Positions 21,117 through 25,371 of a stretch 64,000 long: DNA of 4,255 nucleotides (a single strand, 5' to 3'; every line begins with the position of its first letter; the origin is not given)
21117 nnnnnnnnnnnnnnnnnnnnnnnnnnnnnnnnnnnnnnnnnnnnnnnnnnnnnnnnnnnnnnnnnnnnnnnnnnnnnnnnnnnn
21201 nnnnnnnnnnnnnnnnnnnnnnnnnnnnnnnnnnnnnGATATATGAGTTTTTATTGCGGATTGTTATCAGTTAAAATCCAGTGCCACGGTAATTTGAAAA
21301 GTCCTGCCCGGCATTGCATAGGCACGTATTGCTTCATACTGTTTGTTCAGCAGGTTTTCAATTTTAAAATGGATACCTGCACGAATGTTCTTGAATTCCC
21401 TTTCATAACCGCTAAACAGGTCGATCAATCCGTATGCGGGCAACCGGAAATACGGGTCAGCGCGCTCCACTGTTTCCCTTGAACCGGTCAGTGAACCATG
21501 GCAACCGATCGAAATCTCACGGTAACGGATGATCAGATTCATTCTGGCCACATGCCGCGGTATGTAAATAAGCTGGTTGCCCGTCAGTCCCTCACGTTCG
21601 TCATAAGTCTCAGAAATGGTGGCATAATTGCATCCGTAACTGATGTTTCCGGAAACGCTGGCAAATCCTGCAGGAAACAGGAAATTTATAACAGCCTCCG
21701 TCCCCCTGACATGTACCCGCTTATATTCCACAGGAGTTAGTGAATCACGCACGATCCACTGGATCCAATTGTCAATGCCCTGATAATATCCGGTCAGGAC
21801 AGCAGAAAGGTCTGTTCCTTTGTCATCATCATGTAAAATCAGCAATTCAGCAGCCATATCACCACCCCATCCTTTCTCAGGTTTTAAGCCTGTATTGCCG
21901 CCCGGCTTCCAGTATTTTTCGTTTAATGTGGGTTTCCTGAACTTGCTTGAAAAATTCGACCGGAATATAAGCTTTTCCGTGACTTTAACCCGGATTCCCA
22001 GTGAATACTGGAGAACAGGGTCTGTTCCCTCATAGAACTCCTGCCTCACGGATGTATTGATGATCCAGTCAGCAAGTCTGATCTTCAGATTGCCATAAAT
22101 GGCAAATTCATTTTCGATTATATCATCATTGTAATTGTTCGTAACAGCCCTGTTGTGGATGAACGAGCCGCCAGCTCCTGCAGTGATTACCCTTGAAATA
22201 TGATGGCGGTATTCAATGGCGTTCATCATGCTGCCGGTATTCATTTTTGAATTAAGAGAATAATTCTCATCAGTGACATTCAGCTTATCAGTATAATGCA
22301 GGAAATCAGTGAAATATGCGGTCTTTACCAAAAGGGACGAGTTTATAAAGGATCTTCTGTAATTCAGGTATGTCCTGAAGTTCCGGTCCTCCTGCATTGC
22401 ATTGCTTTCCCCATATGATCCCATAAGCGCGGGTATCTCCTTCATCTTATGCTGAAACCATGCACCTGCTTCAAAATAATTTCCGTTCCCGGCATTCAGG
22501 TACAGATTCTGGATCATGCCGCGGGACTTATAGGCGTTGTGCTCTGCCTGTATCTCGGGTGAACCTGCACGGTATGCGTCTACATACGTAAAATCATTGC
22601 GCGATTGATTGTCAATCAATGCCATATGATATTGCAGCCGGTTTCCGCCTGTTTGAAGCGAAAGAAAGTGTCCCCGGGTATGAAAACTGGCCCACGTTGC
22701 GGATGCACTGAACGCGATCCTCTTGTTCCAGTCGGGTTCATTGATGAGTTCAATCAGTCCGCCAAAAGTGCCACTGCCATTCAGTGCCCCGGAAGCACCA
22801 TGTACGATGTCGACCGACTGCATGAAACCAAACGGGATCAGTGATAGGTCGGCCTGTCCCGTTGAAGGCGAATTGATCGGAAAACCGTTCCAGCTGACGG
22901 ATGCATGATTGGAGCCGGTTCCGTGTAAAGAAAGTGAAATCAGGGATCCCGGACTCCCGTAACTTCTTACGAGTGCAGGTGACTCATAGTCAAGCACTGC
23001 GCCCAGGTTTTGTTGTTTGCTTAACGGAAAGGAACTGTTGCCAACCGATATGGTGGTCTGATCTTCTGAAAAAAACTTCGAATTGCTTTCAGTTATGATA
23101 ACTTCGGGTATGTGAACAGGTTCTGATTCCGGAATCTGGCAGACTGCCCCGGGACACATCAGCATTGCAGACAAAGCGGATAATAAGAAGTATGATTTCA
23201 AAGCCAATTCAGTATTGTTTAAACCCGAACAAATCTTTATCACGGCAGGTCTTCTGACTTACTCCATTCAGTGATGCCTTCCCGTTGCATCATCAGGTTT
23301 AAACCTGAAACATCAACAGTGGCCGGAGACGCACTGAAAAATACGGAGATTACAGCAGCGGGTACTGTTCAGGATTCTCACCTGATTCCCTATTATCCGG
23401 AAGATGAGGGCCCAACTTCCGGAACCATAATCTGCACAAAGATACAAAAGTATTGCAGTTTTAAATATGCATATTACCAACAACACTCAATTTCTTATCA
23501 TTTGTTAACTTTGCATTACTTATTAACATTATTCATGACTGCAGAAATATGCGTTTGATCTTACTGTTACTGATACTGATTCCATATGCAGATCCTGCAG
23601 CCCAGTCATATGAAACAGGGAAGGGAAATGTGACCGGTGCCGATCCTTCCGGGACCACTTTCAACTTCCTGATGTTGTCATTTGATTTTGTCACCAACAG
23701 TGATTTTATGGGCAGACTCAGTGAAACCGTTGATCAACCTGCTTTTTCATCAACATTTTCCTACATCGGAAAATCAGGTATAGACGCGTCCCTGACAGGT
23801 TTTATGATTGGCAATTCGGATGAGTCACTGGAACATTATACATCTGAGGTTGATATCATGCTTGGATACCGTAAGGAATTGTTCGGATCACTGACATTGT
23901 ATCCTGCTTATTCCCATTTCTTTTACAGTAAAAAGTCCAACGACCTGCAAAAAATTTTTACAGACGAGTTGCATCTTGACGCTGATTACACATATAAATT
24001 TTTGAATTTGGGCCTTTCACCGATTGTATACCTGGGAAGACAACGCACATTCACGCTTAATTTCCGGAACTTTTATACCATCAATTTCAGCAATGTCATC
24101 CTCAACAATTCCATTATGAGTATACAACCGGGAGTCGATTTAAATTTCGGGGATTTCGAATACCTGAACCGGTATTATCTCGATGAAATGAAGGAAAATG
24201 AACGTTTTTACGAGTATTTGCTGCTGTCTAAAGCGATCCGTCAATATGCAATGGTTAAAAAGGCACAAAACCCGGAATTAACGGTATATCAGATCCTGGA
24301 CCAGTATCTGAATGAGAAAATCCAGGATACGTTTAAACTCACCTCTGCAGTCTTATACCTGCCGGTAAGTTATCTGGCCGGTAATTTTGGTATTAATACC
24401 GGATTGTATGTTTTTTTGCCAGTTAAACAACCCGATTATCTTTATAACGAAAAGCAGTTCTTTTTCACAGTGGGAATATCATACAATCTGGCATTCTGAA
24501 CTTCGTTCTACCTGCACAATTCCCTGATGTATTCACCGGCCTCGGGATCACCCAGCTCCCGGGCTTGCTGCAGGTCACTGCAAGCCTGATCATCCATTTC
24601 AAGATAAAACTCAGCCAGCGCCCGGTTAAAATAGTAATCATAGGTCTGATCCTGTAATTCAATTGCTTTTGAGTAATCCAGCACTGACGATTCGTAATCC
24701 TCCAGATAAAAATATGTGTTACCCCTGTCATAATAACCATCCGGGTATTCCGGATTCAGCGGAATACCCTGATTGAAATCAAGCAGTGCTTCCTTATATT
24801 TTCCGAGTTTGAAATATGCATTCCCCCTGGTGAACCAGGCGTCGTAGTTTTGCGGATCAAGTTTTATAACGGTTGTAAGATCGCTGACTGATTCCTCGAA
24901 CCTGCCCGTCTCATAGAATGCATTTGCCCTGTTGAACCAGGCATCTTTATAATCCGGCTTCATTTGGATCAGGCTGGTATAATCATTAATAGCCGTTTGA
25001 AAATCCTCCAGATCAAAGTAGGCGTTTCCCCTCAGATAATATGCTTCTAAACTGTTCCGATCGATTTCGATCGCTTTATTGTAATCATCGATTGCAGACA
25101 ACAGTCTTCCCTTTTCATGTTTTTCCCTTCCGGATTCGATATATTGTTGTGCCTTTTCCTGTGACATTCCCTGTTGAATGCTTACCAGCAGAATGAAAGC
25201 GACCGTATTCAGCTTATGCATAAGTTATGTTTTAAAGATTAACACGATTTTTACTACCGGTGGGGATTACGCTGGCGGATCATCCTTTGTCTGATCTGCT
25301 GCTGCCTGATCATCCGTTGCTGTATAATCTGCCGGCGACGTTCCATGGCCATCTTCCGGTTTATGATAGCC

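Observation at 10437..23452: A cobalamin riboswitch heads a 13-kb single-strand gene string whose B12 uptake genes are interrupted by a secreted protease and a giant repeat protein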

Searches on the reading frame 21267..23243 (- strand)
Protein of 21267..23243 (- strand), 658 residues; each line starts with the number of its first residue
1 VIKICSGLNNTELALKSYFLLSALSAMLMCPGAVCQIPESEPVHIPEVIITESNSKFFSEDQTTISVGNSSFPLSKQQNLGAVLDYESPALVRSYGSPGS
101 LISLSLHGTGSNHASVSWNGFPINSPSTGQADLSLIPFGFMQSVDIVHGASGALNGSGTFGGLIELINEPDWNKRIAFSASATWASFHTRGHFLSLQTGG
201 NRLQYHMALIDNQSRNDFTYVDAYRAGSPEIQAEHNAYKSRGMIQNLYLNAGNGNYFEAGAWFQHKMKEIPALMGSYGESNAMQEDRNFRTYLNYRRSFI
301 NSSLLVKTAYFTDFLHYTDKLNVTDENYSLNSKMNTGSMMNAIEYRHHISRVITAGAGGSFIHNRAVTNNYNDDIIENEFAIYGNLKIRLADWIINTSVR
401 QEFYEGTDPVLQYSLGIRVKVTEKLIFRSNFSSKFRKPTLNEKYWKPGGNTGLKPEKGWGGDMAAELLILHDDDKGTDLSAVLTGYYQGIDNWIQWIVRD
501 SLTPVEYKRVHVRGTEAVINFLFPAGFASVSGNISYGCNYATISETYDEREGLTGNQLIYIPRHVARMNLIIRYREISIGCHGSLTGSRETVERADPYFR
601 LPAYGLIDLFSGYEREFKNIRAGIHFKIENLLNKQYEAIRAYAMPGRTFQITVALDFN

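Call 3: search_protein_families(library=pfam, proteins=[window:21267-23243:-], max_evalue=0.01)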
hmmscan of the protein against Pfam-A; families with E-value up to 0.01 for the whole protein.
window:21267-23243:- (658 aa): 2 families
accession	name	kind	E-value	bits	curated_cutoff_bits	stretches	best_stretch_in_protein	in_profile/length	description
PF00593.30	TonB_dep_Rec_b-barrel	-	3.4e-27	96.8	27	1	212-622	26-431/436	TonB dependent receptor-like, beta-barrel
PF07715.20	Plug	-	1.4e-12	48.5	23.9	1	68-162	13-106/107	TonB-dependent Receptor Plug Domain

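Call 4: search_protein_families(library=ncbifam, proteins=[window:21267-23243:-], max_evalue=0.01)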
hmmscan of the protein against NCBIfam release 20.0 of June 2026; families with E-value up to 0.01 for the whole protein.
window:21267-23243:- (658 aa): 9 families
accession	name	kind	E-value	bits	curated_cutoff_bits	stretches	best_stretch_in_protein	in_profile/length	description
TIGR01779.1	TonB-B12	equivalog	4.2e-31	108.2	599.7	1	95-654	80-611/614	TonB-dependent vitamin B12 receptor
NF007926.1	PRK10641.1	equivalog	2e-21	76.2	836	1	93-654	77-614/617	TonB-dependent vitamin B12 receptor BtuB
TIGR01783.1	TonB-siderophor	subfamily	6.3e-18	64.7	223.5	2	402-657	399-649/649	TonB-dependent siderophore receptor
TIGR01785.1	TonB-hemin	subfamily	1e-17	63.9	316.85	2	364-657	350-677/677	TonB-dependent heme/hemoglobin receptor family protein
TIGR01786.1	TonB-hemlactrns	subfamily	3.6e-13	48.8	323.75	2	369-457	423-493/719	TonB-dependent hemoglobin/transferrin/lactoferrin family receptor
NF049945.1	TonB_dep_FCYXU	equivalog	9.8e-09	34.3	825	1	128-211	126-212/697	TonB-dependent receptor, FCYXU motif-type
NF038079.1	TonB_sider_MxcH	equivalog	7.9e-07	27.5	925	1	77-269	148-346/792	TonB-dependent siderophore myxochelin receptor MxcH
NF049946.1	TonB_dep_CU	exception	9e-07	27.6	700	1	478-657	510-682/683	TonB-dependent receptor, CU motif-type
NF049947.1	TonB_dep_PCPU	exception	0.0069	14.6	800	0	595-657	623-685/685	TonB-dependent receptor, PCPU motif-type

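Call 70: search_solved_structures(query=window:21267-23207:-, max_evalue=1e-10)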
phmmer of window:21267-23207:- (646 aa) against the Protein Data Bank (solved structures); distinct sequences matched with E-value up to 1e-10: 4.
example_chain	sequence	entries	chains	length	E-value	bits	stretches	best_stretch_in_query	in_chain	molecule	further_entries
8p97_A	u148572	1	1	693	2.3e-36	128.7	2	68-346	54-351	TonB-dependent receptor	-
8p98_A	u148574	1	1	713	2.6e-36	128.5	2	68-346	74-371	Vitamin B12 transporter BtuB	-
8bmx_C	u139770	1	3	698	2.9e-36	128.3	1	67-642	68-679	Putative TonB-linked outer membrane receptor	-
8blw_A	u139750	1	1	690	1.3e-16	63.4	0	402-644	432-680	Vitamin B12 transporter BtuB1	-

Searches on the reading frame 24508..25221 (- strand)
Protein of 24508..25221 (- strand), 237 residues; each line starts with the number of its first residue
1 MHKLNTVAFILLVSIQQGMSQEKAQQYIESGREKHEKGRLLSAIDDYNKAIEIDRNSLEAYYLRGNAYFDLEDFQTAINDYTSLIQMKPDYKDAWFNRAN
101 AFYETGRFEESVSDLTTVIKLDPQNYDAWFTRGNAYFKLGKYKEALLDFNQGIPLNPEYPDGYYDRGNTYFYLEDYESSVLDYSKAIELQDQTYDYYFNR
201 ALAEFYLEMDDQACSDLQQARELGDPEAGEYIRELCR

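Call 72: search_protein_families(library=pfam, proteins=[window:24508-25221:-], max_evalue=0.0001)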
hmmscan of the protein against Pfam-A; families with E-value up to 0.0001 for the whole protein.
window:24508-25221:- (237 aa): 16 families
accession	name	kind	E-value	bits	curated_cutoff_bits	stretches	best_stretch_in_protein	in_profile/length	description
PF13414.12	TPR_11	-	5.8e-42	141.6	26.8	5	133-171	1-39/42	TPR repeat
PF00515.34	TPR_1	-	3.1e-41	138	27.8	4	127-159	2-34/34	Tetratricopeptide repeat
PF07719.23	TPR_2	-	5.5e-36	120.1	27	3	127-158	2-33/34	Tetratricopeptide repeat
PF13181.12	TPR_8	-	2.5e-30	102.4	25.7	1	59-91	2-34/34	Tetratricopeptide repeat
PF13432.12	TPR_16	-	7.7e-24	84.2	32.7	2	98-160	3-65/65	Tetratricopeptide repeat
PF13431.12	TPR_17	-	4.4e-23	80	24.4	1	116-146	3-33/34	Tetratricopeptide repeat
PF13371.12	TPR_9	-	1e-17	64.3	35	1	66-128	3-65/73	Tetratricopeptide repeat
PF14559.12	TPR_19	-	8.5e-16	58.5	25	1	69-110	2-43/68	Tetratricopeptide repeat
PF13428.12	TPR_14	-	1.2e-13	50.7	23.5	0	59-100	2-43/44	Tetratricopeptide repeat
PF13174.12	TPR_6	-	7.2e-12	45.6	26.3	0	93-124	1-32/33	Tetratricopeptide repeat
PF13424.12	TPR_12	-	1.4e-11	44.8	30.1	0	36-87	15-74/77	Tetratricopeptide repeat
PF12895.13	ANAPC3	-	1.7e-09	38.2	27.2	0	89-146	20-76/82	Anaphase-promoting complex, cyclosome, subunit 3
PF25575.1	TPR_BSK1_C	-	4.3e-07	30.3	42.2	0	64-114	48-99/118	Serine/threonine-protein kinase BSK1-like, TPR repeats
PF13374.12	TPR_10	-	1.5e-05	25.3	27.5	0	133-148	9-24/42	Tetratricopeptide repeat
PF23914.1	TPR_CcmH_CycH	-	7.1e-05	23.1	42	0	65-151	57-146/158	Cytochrome c-type biogenesis protein H TPR domain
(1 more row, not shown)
